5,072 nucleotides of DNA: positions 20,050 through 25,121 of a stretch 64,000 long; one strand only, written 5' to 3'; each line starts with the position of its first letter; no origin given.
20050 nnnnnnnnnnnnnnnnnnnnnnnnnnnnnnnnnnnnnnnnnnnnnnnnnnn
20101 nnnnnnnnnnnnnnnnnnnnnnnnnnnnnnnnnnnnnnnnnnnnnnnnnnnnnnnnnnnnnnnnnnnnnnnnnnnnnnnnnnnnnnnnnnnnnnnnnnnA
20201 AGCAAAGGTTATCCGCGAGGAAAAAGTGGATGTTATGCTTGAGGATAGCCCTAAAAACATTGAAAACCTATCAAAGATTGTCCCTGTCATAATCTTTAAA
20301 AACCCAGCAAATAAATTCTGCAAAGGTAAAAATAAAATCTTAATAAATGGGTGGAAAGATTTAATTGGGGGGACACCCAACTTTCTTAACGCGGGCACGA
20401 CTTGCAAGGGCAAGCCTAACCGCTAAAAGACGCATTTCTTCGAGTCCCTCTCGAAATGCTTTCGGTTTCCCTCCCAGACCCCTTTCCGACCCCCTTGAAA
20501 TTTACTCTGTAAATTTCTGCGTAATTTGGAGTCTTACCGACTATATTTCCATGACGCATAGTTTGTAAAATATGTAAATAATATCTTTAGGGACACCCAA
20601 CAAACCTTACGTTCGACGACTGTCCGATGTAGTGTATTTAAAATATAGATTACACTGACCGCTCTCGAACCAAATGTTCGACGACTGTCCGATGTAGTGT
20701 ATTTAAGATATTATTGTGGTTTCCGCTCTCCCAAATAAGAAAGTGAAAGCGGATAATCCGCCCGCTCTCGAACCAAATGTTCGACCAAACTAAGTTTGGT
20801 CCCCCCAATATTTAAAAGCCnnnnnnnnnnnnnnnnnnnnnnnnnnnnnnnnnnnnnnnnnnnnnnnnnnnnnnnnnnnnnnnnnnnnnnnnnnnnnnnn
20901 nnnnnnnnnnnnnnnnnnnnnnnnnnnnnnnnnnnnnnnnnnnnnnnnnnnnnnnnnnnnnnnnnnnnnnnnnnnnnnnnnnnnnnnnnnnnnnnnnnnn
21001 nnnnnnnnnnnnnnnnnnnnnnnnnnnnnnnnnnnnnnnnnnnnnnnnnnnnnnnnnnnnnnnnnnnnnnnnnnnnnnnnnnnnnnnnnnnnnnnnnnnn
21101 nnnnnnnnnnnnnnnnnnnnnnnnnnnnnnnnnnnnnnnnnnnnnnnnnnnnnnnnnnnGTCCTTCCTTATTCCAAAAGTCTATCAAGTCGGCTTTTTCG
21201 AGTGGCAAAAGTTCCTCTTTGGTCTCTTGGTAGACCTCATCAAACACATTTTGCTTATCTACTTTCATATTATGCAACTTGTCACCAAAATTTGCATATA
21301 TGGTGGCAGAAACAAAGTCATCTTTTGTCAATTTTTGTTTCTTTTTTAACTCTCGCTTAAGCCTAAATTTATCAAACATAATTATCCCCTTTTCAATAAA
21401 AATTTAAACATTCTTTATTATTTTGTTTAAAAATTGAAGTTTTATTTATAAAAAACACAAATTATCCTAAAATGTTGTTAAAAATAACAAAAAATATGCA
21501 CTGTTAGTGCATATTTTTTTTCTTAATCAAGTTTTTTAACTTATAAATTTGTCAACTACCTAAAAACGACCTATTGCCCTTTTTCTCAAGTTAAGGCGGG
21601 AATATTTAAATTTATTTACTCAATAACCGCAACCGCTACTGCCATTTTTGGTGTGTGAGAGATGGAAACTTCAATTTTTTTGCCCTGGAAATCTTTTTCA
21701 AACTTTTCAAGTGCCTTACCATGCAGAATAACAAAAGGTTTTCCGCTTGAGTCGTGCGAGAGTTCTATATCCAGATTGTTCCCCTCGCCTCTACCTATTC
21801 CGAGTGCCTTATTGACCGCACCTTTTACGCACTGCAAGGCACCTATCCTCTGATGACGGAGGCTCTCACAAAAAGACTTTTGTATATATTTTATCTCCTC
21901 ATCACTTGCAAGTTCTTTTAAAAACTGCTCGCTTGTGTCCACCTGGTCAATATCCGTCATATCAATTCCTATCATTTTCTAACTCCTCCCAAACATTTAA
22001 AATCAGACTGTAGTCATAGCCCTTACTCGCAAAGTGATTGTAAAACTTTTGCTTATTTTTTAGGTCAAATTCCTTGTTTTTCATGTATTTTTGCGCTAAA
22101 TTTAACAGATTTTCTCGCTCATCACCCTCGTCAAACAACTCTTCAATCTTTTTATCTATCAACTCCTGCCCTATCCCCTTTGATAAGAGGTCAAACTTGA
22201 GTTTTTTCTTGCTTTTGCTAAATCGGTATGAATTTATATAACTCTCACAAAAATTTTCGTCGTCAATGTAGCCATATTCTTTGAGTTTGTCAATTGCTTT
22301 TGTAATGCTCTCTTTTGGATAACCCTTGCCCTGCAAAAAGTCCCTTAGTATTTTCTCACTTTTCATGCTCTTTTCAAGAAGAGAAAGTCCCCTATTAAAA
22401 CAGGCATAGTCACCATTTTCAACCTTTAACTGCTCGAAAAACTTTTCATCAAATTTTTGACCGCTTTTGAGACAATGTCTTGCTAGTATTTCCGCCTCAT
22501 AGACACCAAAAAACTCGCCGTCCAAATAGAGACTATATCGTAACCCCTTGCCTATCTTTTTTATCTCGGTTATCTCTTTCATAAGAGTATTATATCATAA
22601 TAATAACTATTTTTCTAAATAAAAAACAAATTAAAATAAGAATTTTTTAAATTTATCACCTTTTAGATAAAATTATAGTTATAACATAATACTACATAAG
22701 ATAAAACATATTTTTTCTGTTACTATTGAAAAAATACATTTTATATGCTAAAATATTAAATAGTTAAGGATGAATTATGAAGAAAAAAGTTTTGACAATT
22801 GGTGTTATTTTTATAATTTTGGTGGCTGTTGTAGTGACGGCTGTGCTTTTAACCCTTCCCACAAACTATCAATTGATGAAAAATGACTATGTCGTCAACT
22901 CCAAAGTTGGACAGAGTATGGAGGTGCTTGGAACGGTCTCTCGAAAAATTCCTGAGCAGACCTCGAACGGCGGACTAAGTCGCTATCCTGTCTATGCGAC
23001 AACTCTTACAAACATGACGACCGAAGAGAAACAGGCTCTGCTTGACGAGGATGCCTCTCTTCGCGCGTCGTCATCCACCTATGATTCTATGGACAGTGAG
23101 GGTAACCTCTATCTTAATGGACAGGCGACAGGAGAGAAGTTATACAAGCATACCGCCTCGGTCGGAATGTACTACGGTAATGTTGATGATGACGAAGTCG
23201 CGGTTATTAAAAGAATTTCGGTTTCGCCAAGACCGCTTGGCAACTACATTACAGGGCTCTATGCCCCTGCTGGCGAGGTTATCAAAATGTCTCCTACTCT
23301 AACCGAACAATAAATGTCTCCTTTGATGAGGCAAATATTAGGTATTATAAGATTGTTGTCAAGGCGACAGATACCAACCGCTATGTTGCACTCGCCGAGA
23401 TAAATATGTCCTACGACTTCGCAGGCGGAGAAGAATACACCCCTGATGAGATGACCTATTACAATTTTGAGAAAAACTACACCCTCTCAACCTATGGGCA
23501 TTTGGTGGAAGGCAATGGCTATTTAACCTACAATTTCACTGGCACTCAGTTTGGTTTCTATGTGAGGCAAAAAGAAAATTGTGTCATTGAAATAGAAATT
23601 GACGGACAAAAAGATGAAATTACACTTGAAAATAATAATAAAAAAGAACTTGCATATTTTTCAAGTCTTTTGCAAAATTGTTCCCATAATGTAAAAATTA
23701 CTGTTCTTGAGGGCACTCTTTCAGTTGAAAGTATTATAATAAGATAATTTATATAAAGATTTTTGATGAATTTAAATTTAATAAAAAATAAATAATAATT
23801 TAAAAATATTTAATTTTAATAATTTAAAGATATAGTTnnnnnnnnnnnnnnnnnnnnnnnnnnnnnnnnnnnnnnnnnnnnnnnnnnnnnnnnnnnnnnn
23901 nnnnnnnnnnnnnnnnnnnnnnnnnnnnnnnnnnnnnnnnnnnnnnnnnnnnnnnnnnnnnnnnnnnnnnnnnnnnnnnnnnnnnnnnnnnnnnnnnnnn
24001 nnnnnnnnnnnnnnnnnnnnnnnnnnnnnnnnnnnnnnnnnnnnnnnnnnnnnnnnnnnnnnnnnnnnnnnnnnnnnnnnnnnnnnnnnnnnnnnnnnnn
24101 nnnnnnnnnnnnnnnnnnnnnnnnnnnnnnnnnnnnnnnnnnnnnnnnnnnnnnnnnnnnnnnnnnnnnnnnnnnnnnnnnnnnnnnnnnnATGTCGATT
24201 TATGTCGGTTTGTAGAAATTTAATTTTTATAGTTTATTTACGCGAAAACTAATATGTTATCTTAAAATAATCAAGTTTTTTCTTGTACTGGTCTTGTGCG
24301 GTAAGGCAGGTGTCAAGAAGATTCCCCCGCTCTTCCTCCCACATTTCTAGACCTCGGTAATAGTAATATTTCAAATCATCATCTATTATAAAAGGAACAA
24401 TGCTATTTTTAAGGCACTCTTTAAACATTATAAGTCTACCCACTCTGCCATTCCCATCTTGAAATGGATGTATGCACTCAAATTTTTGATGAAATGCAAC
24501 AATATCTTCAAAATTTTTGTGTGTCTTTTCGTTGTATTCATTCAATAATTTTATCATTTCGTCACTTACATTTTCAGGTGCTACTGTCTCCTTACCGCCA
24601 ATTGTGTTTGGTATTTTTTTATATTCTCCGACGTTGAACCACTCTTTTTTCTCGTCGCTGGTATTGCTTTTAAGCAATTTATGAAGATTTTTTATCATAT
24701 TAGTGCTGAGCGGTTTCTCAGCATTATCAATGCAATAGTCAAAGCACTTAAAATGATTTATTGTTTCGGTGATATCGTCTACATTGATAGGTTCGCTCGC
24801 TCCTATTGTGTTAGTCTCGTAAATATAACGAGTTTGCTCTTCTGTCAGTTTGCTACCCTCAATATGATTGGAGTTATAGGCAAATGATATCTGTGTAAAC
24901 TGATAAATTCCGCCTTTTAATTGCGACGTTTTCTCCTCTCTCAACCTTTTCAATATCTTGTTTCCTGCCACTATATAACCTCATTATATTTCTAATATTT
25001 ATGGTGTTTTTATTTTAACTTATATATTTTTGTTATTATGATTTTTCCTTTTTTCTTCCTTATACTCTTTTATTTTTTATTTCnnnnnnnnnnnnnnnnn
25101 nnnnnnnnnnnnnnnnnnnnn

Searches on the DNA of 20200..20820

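Call 96: search_rna_families(source=window, start=20200, end=20820, threshold=evalue, max_evalue=10, show_alignments=1)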
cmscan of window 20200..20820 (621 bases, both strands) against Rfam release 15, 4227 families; matches with E-value up to 10: 7.
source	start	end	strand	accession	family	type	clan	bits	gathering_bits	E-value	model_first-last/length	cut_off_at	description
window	20297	20387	-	RF04315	manA-II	Cis-reg;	-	18.8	100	1.1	1-147/147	no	manA_II ncRNA motif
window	20393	20514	-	RF02766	Ysr49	Gene; sRNA;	-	18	95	0.58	1-124/124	no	Yersinia sRNA 49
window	20301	20373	+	RF01666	rox2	Cis-reg;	-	17.5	55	4.7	1-71/71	no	Drosophila rox2 ncRNA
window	20247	20324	+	RF01087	PK-repZ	Cis-reg;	-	16.3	44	0.46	1-150/150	no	Pseudoknot of the regulatory region of the repZ gene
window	20273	20360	+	RF02991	GP20-a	Cis-reg;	-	16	47.2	5.5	1-97/97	no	GP20-a RNA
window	20629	20714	+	RF00876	mir-684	Gene; miRNA;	-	15.2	100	6.7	1-86/86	no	mir-684 microRNA precursor family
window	20768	20804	+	RF00446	mir-133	Gene; miRNA;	-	13.2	55.5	7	19-56/74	no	mir-133 microRNA precursor family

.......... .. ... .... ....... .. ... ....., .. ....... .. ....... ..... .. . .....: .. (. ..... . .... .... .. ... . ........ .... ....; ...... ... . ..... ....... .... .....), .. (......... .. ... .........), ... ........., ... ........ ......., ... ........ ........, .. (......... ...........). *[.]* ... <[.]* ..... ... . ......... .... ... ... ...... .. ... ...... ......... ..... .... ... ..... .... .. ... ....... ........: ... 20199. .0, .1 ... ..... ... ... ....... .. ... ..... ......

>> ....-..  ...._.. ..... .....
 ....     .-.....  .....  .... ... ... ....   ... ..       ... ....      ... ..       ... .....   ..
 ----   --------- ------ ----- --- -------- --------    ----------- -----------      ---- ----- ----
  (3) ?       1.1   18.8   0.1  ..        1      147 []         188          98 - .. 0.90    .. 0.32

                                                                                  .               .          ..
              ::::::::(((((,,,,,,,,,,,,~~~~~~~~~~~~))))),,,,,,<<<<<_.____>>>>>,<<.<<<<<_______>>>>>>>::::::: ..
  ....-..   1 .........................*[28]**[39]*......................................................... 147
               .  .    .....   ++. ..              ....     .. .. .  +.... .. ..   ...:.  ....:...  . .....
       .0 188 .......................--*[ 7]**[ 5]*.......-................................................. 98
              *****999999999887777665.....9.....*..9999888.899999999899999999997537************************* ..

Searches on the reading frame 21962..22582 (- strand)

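Call 65: search_protein_families(library=pfam, proteins=[window:21962-22582:-], max_evalue=0.00001)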
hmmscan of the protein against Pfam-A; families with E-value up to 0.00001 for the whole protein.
window:21962-22582:- (206 aa): 3 families
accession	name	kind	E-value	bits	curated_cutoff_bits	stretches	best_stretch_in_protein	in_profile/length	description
PF21982.2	RecX_HTH1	-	4.1e-11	43.1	26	1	61-100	1-40/40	RecX, first three-helix domain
PF21981.2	RecX_HTH3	-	7.2e-10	39.3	26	1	154-197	1-47/48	RecX, third three-helix domain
PF02631.22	RecX_HTH2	-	8.1e-07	29.6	26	1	107-144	1-40/42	RecX, second three-helix domain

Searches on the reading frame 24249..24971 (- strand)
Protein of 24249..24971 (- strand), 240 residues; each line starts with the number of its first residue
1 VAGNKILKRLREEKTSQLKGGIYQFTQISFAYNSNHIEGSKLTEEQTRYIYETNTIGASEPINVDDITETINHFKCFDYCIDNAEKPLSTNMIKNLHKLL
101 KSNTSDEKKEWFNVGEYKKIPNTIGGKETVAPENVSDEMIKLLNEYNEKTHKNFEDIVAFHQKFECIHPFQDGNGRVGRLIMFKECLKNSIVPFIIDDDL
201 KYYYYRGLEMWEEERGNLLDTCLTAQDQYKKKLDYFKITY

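Call 65: search_protein_families(library=pfam, proteins=[window:24249-24971:-], max_evalue=0.00001)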
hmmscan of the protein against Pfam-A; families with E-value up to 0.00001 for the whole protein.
window:24249-24971:- (240 aa): 1 family
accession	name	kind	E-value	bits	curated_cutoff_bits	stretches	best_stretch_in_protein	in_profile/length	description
PF02661.23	Fic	-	1.8e-19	70.8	24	1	87-183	1-90/93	Fic/DOC family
